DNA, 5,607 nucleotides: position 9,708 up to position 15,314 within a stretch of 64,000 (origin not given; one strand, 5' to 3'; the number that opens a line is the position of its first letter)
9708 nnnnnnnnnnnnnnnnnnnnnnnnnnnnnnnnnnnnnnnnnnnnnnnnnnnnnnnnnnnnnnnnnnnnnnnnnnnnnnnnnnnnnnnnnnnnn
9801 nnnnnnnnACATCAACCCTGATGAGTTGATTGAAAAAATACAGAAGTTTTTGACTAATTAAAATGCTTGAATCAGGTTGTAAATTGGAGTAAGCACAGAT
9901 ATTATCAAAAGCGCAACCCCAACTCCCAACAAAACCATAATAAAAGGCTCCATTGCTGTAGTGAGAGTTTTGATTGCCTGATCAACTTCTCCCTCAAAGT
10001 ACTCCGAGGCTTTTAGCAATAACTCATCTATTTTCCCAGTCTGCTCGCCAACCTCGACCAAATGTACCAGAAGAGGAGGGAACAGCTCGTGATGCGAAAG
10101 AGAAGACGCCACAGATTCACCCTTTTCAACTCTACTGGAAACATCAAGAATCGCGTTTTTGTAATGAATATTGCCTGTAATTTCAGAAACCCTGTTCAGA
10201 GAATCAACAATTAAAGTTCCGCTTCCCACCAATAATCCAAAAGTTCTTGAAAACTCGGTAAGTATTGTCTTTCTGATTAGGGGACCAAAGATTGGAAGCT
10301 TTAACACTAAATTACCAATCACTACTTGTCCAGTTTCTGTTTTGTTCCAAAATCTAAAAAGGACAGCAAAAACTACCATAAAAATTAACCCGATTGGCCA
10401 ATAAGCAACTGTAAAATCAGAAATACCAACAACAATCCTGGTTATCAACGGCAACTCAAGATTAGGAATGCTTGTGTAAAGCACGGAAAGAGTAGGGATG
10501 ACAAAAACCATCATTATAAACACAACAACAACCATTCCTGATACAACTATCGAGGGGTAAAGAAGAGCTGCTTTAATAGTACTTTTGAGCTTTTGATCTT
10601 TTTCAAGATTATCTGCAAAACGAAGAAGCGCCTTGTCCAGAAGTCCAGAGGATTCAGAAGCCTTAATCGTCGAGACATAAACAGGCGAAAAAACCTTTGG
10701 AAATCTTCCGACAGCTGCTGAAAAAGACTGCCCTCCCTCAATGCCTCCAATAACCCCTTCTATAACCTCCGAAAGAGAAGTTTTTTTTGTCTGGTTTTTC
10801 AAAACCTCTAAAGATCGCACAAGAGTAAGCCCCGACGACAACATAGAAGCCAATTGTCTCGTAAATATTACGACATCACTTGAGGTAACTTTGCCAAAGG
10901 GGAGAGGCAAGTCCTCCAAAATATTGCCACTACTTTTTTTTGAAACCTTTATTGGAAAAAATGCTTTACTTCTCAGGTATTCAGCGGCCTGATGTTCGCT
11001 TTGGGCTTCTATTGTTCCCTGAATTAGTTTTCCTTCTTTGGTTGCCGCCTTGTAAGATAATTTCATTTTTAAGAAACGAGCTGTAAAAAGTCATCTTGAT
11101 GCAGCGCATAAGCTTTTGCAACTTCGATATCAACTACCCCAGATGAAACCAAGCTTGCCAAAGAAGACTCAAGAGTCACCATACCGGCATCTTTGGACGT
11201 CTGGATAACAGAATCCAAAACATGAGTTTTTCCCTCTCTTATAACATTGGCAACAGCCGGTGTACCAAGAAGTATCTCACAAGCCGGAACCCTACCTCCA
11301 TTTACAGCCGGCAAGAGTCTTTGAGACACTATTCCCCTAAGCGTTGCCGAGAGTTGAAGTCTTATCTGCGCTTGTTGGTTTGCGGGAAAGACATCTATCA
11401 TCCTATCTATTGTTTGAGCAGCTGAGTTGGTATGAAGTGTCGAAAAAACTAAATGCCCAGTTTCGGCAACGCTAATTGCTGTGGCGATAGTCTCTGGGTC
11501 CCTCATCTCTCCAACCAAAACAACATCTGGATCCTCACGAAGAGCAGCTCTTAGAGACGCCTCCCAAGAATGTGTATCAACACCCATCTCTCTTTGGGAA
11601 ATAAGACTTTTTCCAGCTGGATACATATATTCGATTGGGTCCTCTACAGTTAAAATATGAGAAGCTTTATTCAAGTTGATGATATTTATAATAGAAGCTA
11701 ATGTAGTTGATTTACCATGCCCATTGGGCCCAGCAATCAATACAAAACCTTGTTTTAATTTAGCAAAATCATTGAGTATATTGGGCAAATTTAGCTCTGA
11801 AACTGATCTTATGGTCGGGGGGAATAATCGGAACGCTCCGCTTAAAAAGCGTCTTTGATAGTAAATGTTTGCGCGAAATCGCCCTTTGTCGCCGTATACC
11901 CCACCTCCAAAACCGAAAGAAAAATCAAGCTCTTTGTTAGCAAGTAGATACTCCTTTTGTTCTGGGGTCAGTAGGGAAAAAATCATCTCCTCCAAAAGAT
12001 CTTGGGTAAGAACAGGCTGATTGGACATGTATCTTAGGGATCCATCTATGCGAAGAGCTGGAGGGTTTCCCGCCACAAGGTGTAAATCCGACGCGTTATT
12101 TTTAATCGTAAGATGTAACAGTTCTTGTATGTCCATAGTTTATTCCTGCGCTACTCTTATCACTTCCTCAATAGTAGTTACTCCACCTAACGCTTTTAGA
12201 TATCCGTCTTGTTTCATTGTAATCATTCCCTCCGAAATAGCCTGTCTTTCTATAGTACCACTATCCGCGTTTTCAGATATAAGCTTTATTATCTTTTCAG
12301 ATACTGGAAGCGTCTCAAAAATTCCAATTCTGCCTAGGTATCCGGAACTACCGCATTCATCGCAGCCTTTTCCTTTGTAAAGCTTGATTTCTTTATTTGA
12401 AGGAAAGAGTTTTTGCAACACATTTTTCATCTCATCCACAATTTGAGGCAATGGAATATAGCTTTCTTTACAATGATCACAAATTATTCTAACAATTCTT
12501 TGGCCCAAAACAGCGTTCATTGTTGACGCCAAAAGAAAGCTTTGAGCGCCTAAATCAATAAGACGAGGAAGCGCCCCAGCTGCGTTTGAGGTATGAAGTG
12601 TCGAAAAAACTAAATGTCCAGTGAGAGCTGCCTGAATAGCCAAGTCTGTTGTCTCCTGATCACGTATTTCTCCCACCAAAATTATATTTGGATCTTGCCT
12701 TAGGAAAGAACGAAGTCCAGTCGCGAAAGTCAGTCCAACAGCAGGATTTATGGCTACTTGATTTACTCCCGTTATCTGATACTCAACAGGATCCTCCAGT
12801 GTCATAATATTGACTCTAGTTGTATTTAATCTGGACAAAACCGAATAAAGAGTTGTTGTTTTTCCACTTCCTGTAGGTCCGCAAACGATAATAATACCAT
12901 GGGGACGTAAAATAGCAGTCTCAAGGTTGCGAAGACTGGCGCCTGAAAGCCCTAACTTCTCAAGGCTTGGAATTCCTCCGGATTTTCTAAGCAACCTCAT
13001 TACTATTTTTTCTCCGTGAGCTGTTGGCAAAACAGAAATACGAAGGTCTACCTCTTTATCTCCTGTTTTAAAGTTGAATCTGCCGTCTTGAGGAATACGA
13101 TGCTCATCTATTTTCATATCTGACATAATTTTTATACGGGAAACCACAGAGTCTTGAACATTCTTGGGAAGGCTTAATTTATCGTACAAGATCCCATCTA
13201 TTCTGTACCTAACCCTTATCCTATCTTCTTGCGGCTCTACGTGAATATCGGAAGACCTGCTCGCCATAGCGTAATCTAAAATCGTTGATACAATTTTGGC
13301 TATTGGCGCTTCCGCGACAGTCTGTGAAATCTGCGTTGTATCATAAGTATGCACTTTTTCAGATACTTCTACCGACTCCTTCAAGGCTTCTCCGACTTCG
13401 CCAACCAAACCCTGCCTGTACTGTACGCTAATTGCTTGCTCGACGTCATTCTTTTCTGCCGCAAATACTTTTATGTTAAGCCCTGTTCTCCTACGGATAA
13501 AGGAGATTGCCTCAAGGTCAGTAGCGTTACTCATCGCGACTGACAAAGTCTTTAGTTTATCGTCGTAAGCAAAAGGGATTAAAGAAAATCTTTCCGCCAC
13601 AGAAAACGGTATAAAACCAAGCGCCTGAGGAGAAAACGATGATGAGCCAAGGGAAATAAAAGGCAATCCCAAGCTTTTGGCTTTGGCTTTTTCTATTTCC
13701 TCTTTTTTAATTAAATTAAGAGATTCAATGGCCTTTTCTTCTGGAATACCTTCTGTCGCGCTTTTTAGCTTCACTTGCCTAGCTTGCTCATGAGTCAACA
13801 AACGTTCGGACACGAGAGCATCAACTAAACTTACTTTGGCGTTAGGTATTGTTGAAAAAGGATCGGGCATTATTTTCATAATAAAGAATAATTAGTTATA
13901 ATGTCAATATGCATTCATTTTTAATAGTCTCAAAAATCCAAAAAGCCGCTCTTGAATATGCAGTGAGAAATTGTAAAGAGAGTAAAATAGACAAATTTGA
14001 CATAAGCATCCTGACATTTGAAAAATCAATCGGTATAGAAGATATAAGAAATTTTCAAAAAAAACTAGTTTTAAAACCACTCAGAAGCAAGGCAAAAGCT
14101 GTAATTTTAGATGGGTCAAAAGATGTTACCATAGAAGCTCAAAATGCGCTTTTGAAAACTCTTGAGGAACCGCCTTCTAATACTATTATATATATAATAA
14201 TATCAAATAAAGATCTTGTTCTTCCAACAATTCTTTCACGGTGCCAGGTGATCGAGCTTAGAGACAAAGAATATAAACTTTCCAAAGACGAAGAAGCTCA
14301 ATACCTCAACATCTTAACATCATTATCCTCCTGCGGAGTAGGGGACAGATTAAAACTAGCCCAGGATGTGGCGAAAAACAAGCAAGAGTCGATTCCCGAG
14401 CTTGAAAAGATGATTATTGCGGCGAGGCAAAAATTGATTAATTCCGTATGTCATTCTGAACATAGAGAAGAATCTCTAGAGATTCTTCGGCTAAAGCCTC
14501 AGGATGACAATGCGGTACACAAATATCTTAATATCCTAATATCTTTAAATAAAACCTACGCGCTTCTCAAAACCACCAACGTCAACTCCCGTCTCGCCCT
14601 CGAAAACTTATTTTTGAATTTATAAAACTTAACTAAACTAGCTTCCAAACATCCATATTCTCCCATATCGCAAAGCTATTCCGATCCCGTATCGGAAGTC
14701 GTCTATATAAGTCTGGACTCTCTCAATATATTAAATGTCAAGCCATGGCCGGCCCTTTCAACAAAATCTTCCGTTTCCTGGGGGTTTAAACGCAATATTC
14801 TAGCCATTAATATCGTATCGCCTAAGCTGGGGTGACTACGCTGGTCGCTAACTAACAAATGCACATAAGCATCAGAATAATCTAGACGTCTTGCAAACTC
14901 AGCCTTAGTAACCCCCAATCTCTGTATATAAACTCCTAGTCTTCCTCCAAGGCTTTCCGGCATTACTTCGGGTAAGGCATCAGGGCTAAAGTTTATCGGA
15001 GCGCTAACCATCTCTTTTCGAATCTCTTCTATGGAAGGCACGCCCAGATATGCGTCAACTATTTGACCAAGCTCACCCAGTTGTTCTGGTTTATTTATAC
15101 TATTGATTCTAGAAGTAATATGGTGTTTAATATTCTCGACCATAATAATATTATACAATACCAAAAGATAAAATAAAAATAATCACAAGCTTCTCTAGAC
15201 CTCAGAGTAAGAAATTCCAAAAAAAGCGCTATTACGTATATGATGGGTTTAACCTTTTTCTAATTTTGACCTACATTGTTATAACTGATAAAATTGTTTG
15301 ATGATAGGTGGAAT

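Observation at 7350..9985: Cassette inserted exactly at the RR/pilC overlapping-stop junction, bracketed by ~177-bp perfect direct repeats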

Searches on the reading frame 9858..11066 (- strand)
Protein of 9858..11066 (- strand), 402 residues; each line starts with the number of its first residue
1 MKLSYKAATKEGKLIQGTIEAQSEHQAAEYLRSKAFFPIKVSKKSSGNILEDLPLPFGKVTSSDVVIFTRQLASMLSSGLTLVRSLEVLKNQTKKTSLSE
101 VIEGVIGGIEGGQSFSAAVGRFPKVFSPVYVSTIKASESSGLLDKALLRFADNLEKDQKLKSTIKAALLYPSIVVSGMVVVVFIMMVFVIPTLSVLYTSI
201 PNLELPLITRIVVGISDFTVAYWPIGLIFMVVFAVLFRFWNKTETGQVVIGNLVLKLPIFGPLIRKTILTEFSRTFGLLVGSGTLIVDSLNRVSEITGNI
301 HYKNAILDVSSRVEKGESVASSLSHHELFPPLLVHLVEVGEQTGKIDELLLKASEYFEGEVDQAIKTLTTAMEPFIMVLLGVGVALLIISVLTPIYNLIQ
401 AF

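Call 4: search_protein_families(library=pfam, proteins=[window:9858-11066:-], max_evalue=0.1)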
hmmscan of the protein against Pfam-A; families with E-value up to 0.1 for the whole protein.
window:9858-11066:- (402 aa): 1 family
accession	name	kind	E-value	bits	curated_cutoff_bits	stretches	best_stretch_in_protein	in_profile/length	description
PF00482.28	T2SSF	-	2.5e-56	189.5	25.2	2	68-191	1-125/125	Type II secretion system (T2SS), protein F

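Call 7: find_encoding_contigs(protein=window:9858-11066:-, flank=10000, max_places=10)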
Protein window:9858-11066:- (402 aa): 10 contigs read that carry it; 8 places shown.
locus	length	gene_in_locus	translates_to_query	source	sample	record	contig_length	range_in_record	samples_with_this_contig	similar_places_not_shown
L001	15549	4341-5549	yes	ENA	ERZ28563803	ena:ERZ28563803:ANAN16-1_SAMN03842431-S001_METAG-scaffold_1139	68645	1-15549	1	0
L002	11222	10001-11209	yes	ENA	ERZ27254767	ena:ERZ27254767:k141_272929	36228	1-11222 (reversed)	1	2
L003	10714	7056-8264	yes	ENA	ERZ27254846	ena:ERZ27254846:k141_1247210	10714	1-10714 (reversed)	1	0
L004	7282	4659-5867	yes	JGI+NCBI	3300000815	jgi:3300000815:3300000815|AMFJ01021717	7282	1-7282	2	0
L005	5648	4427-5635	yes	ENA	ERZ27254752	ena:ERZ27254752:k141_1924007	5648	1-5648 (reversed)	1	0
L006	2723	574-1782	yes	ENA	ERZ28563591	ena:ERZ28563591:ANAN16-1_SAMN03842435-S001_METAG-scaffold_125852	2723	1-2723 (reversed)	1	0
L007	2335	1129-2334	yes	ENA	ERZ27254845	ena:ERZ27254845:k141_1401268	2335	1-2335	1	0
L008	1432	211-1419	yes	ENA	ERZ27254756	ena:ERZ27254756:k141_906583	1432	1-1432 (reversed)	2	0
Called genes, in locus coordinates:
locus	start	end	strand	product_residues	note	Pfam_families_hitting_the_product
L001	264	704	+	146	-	PF13560:HTH_31 (weak)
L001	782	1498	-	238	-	PF13177:DNA_pol3_delta2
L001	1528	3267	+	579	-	PF05157:MshEN, PF00437:T2SSE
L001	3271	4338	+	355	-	PF00437:T2SSE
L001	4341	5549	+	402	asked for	PF28597:T2SSF_N, PF00482:T2SSF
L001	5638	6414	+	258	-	PF25023:TEN_YD-shell (weak)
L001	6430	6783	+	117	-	-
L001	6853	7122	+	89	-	-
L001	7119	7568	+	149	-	-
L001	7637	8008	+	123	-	-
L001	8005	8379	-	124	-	PF00072:Response_reg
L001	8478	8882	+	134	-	PF02675:AdoMet_dc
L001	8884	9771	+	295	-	PF00892:EamA, PF03151:TPT (weak)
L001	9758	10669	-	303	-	PF09924:LPG_synthase_C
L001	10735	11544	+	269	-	-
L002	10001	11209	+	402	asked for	PF28597:T2SSF_N, PF00482:T2SSF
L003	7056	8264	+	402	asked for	PF28597:T2SSF_N, PF00482:T2SSF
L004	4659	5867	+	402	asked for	PF28597:T2SSF_N, PF00482:T2SSF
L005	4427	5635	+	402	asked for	PF28597:T2SSF_N, PF00482:T2SSF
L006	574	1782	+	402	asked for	PF28597:T2SSF_N, PF00482:T2SSF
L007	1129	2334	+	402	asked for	PF28597:T2SSF_N, PF00482:T2SSF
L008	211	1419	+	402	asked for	PF28597:T2SSF_N, PF00482:T2SSF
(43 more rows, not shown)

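Call 11: find_related_loci(query=window:9858-11066:-, collection=genome_contigs, flank=8000)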
Query window:9858-11066:- (402 aa) in genome_contigs; peptide patterns used: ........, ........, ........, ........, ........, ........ (x = any residue, [..] = any of these).
172 stretches matched a pattern; 79 encode a relative of the query (tblastn E <= 1e-3); 79 distinct loci.
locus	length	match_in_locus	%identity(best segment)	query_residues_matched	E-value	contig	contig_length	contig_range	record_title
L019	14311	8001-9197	57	1-401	3e-153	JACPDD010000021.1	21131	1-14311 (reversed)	MAG: Candidatus Levyibacteriota bacterium isolate NC_groundwater_300_Ag_B-0.1um_39_8 S7_GD2017_3_B1_scaffold_1110, whole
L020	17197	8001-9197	60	1-401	6e-152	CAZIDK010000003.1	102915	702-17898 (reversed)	MAG TPA_asm: uncultured Gammaproteobacteria bacterium isolate SRP302447_co4_23 genome assembly, contig: NODE_674_length_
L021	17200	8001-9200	58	1-402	1e-151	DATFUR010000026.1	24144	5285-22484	MAG TPA_asm: Patescibacteria group bacterium isolate SMAG_U9442 k141_3312205, whole genome shotgun sequence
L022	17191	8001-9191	59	1-398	3e-151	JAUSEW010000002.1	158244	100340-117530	MAG: Candidatus Levyibacteriota bacterium isolate E14_maxbin.252 E14_k141_1398624, whole genome shotgun sequence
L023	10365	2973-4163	58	1-399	2e-150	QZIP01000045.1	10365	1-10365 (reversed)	MAG: Candidatus Parcubacteria bacterium isolate SURF_62 Ga0104751_1008589, whole genome shotgun sequence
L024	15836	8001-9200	57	1-402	2e-150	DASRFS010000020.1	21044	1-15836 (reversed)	MAG TPA_asm: Patescibacteria group bacterium isolate SMAG_U10038 k141_1207531, whole genome shotgun sequence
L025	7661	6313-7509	59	1-401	8e-150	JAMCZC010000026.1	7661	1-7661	MAG: Patescibacteria group bacterium isolate FK_Sedi_B_Bin.322 NODE_41698_length_7661_cov_33.9838, whole genome shotgun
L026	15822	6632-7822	57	1-399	2e-149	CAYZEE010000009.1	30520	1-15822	MAG TPA_asm: uncultured Gammaproteobacteria bacterium isolate SRP271791_co2_53 genome assembly, contig: NODE_275_length_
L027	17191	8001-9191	56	1-398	3e-148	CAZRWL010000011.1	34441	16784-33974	MAG TPA_asm: uncultured Gammaproteobacteria bacterium isolate SRP269290_co1_1073 genome assembly, contig: NODE_1311_leng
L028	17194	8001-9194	56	1-401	2e-147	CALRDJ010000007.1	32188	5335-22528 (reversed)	MAG: Candidatus Levybacteria bacterium GW2011_GWA1_37_16 isolate TH-11nov19-213 genome assembly, contig: TH-11nov19-C319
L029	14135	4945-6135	60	1-399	6e-147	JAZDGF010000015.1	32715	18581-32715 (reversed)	MAG: Candidatus Levyibacteriota bacterium isolate MEGAHIT-group-0.239 k141_6069135, whole genome shotgun sequence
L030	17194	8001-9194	57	1-401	3e-146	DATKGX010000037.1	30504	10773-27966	MAG TPA_asm: Patescibacteria group bacterium isolate SMAG_U14562 k141_184027, whole genome shotgun sequence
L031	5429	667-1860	54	1-401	4e-147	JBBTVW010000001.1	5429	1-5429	MAG: Patescibacteria group bacterium isolate H43-bin095_1 H43_bin095_1_000000000001, whole genome shotgun sequence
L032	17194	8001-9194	55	1-401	1e-145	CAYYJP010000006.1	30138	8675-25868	MAG TPA_asm: uncultured Gammaproteobacteria bacterium isolate SRP050083_co7_164 genome assembly, contig: NODE_1131_lengt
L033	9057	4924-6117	53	1-401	3e-144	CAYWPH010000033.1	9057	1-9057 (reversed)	MAG TPA_asm: uncultured Gammaproteobacteria bacterium isolate SRP302447_co3_825 genome assembly, contig: NODE_21902_leng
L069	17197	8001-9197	48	1-401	1e-127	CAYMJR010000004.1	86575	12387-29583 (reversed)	MAG TPA_asm: uncultured Gammaproteobacteria bacterium isolate SRP272529_co1_137 genome assembly, contig: NODE_237_length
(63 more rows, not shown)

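Call 20: find_related_loci(query=window:9858-11066:-, collection=metagenome_contigs, flank=6000)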
Query window:9858-11066:- (402 aa) in metagenome_contigs; peptide patterns used: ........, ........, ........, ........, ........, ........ (x = any residue, [..] = any of these).
309 stretches matched a pattern; 180 encode a relative of the query (tblastn E <= 1e-3); the best 80 are kept; 80 distinct loci.
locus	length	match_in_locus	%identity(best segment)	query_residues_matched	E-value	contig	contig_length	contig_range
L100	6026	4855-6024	73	1-389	5e-179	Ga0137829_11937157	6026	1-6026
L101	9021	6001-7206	63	1-402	8e-172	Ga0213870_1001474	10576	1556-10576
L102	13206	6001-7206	63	1-402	4e-170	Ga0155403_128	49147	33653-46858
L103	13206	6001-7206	63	1-402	4e-170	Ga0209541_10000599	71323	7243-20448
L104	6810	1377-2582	64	1-402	5e-171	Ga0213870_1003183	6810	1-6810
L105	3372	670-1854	64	7-401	1e-169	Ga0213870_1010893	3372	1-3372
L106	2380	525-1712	63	7-402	1e-172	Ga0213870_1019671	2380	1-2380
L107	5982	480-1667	64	7-402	2e-156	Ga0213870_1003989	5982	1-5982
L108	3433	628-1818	58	1-399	4e-162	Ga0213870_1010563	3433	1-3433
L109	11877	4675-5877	58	1-402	8e-155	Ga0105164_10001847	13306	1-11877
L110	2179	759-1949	59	1-399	3e-166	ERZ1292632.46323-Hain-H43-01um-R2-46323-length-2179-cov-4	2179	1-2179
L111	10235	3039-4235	61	1-401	8e-155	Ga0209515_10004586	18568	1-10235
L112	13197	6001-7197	59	1-401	6e-155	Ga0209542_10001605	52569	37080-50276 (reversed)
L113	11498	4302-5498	58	1-401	3e-153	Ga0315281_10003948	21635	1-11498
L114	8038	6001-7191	59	1-399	9e-152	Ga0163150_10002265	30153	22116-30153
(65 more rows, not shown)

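Call 76: search_protein_families(library=pfam, proteins=[L069:13050-15518:+, L104:4468-4953:-], max_evalue=0.01)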
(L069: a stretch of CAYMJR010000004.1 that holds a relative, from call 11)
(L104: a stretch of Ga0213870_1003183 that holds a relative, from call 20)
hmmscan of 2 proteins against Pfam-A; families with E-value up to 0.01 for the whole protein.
L069:13050-15518:+ (822 aa): 4 families
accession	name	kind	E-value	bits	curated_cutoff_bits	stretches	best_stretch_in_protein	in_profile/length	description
PF00931.28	NB-ARC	-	8e-14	51.9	23.5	1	143-372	6-246/248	NB-ARC domain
PF13401.12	AAA_22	-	1.3e-05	25.9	27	1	157-242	6-93/130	AAA domain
PF13191.12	AAA_16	-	4.9e-05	24.3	32.6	1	139-183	2-51/167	AAA ATPase domain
PF05729.18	NACHT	-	8.7e-05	22.8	26.7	1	158-242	2-90/167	NACHT domain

L104:4468-4953:- (161 aa): 0 families

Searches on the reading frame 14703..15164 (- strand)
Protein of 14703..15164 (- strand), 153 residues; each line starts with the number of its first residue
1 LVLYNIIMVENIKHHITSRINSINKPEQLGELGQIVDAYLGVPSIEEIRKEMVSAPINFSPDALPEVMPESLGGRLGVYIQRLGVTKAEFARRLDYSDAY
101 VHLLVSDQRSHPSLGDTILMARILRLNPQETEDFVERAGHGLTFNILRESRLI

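Call 27: search_protein_families(library=pfam, proteins=[window:14703-15164:-], max_evalue=10)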
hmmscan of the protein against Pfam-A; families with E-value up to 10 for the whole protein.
window:14703-15164:- (153 aa): 2 families
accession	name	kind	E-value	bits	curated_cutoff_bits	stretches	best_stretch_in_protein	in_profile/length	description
PF13560.12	HTH_31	-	2.4e-07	31.4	27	1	72-133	2-63/64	Helix-turn-helix domain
PF01381.28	HTH_3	-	0.0033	17.9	23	1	81-130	6-54/55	Helix-turn-helix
